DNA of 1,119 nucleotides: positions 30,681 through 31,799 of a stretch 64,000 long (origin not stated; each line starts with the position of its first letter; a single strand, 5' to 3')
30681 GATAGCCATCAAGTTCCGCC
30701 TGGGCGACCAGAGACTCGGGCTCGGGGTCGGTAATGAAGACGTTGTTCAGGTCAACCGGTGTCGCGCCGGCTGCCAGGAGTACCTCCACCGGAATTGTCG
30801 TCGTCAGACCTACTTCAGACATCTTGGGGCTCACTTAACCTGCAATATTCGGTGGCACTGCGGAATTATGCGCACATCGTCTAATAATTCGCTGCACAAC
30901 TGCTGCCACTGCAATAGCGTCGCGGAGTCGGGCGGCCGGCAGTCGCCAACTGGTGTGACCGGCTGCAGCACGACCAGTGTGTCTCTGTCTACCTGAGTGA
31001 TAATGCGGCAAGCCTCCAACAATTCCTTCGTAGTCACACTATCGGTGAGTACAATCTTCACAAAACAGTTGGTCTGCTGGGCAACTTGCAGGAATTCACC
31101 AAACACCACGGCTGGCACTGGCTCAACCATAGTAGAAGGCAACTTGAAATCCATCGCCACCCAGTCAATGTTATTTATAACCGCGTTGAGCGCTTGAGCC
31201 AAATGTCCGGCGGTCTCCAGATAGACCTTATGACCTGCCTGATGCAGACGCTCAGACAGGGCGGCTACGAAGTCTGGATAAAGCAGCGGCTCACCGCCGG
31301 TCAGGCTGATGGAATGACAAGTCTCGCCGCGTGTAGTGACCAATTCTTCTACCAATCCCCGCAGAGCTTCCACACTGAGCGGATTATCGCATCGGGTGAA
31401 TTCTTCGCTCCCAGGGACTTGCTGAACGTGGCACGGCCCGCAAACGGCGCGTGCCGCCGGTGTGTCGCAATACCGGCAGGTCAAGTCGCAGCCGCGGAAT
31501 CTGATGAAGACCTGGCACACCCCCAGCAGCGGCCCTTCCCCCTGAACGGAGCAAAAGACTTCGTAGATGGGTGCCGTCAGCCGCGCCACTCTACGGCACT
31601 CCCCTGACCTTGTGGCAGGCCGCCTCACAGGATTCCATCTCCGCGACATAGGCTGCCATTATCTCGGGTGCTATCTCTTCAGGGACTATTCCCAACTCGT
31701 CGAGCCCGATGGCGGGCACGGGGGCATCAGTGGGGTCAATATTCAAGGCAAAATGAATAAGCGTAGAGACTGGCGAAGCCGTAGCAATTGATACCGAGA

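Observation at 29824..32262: Translationally coupled DUF366-like / QueE-like radical SAM / single-subunit HgdB-like trio: candidate undescribed radical enzyme system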

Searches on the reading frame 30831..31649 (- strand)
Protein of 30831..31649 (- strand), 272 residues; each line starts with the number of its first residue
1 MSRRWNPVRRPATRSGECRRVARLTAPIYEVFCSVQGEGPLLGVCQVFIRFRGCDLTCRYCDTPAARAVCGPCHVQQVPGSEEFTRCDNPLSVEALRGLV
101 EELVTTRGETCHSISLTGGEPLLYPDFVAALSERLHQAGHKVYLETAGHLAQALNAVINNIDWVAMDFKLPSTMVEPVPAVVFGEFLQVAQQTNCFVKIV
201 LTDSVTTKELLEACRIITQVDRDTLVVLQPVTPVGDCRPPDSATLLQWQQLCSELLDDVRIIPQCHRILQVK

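Call 3: search_protein_families(library=pfam, proteins=[window:30831-31649:-], max_evalue=0.01)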
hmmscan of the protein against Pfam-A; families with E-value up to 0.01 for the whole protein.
window:30831-31649:- (272 aa): 2 families
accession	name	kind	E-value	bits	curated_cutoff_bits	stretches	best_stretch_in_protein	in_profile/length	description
PF04055.27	Radical_SAM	-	3.2e-13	50.6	29.5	1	50-169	3-110/166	Radical SAM superfamily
PF13353.11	Fer4_12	-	3.7e-06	27.7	22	1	35-162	1-110/137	4Fe-4S single cluster domain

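Call 4: search_protein_families(library=ncbifam, proteins=[window:30831-31649:-], max_evalue=0.01)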
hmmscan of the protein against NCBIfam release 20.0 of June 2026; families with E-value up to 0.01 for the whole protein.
window:30831-31649:- (272 aa): 28 families (the best 25 are shown)
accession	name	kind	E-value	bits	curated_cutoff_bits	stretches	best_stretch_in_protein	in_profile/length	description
TIGR03963.1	rSAM_QueE_Clost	equivalog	7.1e-20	71.6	260.1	2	28-66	3-41/219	putative 7-carboxy-7-deazaguanine synthase QueE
TIGR04349.1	rSAM_QueE_gams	hypoth_equivalog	3.7e-17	62.7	300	2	28-66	3-41/210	7-carboxy-7-deazaguanine synthase QueE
TIGR03365.1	Bsubt_queE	equivalog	6.4e-16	58.6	206.1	1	26-205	3-163/238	7-carboxy-7-deazaguanine synthase QueE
TIGR04322.1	rSAM_QueE_Ecoli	equivalog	1.9e-14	53.7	200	1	32-173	1-134/215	7-carboxy-7-deazaguanine synthase QueE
TIGR04508.1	queE_Cx14CxxC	equivalog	6.3e-14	52.3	240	1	28-174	3-138/208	7-carboxy-7-deazaguanine synthase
TIGR02495.1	NrdG2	equivalog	7.8e-14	51.5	131.15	1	46-176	18-129/193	anaerobic ribonucleoside-triphosphate reductase activating protein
TIGR02494.1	PFLE_PFLC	subfamily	7.9e-09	35.2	174.35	1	114-170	127-184/293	glycyl-radical enzyme activating protein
TIGR02493.1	PFLA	equivalog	1.6e-08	34.2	231.75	1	47-170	18-128/235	pyruvate formate-lyase-activating protein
NF043069.1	T4HPD_activ_SAM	equivalog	5.8e-08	32.5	425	1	112-170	125-184/299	trans-4-hydroxy-L-proline dehydratase activase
NF048010.1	SfplDhtActHpsHDes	equivalog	1.2e-07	30.9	430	1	109-170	130-192/298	(2S)-3-sulfopropanediol dehydratase activating enzyme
TIGR04041.1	activase_YjjW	hypoth_equivalog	2.9e-07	30.2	250.2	1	111-169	109-168/276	YjjW family glycine radical enzyme activase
TIGR04003.1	rSAM_BssD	equivalog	3.3e-07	29.8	496.45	1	112-169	129-188/314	[benzylsuccinate synthase]-activating enzyme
NF007483.0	PRK10076.1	equivalog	1.4e-05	24.4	326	1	51-170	44-178/292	[formate-C-acetyltransferase]-activating enzyme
NF038283.1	viperin_w_prok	equivalog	1.4e-05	24.4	180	1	54-166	12-112/281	viperin family antiviral radical SAM protein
TIGR04321.1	spiroSPASM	subfamily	2.5e-05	23.1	250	1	82-151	254-322/510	spiro-SPASM protein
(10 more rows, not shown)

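Call 21: find_homologous_proteins(query=window:30831-31589:-, max_evalue=0.00001)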
Query window:30831-31589:- (252 aa): 2854 proteins with E <= 0.00001 among 3514 candidates; the best 120 are listed.
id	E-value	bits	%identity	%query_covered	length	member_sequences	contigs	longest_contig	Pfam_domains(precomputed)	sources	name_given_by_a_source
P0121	1.7e-167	573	100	100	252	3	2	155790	PF04055.28,PF13353.12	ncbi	-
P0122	2.1e-124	432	76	98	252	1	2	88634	PF04055.28,PF13353.12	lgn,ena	-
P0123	2.9e-122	425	72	100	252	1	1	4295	PF04055.28,PF13353.12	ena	-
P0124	3.9e-120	418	73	100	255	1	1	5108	PF04055.28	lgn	-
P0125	6.4e-118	411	71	100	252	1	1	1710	PF04055.28,PF13353.12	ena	-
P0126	8.5e-112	391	68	100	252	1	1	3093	PF04055.28,PF13353.12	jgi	-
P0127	9.4e-112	391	70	100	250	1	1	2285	PF04055.28,PF13353.12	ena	-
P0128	2.0e-110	386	67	100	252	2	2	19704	PF04055.28,PF13353.12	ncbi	-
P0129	6.3e-109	381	66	100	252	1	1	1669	PF04055.28,PF13353.12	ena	-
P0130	2.5e-107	376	66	100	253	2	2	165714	PF04055.28,PF13353.12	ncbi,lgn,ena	-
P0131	2.1e-84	301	55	98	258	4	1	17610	PF04055.28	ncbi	-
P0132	3.4e-84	300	59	92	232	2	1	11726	PF04055.28,PF13353.12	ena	-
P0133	2.8e-83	297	55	97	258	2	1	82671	PF04055.28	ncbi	-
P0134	2.9e-82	294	54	98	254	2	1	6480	PF04055.28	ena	-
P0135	6.8e-82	293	53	99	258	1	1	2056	PF04055.28,PF13353.12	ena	-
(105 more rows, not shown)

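Call 23: search_solved_structures(query=window:30831-31589:-, max_evalue=0.001, show_alignments=2)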
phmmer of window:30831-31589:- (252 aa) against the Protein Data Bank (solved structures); distinct sequences matched with E-value up to 0.001: 3.
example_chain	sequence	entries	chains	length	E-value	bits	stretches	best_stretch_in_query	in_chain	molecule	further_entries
4njg_A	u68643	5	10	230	5.8e-11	45.7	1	3-154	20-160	7-carboxy-7-deazaguanine synthase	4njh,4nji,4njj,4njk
6nhl_A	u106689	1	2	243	1.2e-09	41.4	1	4-129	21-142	7-carboxy-7-deazaguanine synthase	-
5tgs_A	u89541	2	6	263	1.3e-06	31.4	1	6-44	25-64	7-carboxy-7-deazaguanine synthase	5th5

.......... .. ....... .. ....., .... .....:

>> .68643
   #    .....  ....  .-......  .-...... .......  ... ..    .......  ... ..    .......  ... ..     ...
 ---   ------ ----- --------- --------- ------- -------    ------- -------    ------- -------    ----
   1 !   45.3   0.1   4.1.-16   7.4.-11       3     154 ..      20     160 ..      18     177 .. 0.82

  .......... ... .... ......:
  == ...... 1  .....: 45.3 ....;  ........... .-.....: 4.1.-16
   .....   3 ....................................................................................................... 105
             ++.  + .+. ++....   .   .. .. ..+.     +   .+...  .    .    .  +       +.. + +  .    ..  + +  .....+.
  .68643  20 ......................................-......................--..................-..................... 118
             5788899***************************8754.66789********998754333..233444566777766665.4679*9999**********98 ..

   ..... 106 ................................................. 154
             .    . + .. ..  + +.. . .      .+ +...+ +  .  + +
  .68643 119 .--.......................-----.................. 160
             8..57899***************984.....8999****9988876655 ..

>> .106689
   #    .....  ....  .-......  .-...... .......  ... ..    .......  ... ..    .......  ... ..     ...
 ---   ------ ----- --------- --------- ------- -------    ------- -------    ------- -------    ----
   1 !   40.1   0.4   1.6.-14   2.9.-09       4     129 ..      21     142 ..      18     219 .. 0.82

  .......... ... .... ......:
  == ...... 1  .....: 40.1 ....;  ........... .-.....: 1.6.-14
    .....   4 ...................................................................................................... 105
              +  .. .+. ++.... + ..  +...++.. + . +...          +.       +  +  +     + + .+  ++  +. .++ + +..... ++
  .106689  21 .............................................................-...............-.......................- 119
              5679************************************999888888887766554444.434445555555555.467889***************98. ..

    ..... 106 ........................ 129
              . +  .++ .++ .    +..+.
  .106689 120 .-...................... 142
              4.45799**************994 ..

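Call 87: search_protein_families(library=padloc, proteins=[window:30831-31589:-], max_evalue=0.001)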
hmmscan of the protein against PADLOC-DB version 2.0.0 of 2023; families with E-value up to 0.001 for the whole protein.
window:30831-31589:- (252 aa): 2 families
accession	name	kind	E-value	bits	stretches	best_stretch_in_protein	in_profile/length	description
PDLC02903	pVip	-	1e-07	29.7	1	33-146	9-98/257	Viperins not associated with kinases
PDLC02904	pVip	-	8.4e-05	20.2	1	73-148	34-107/262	Viperins associated with kinases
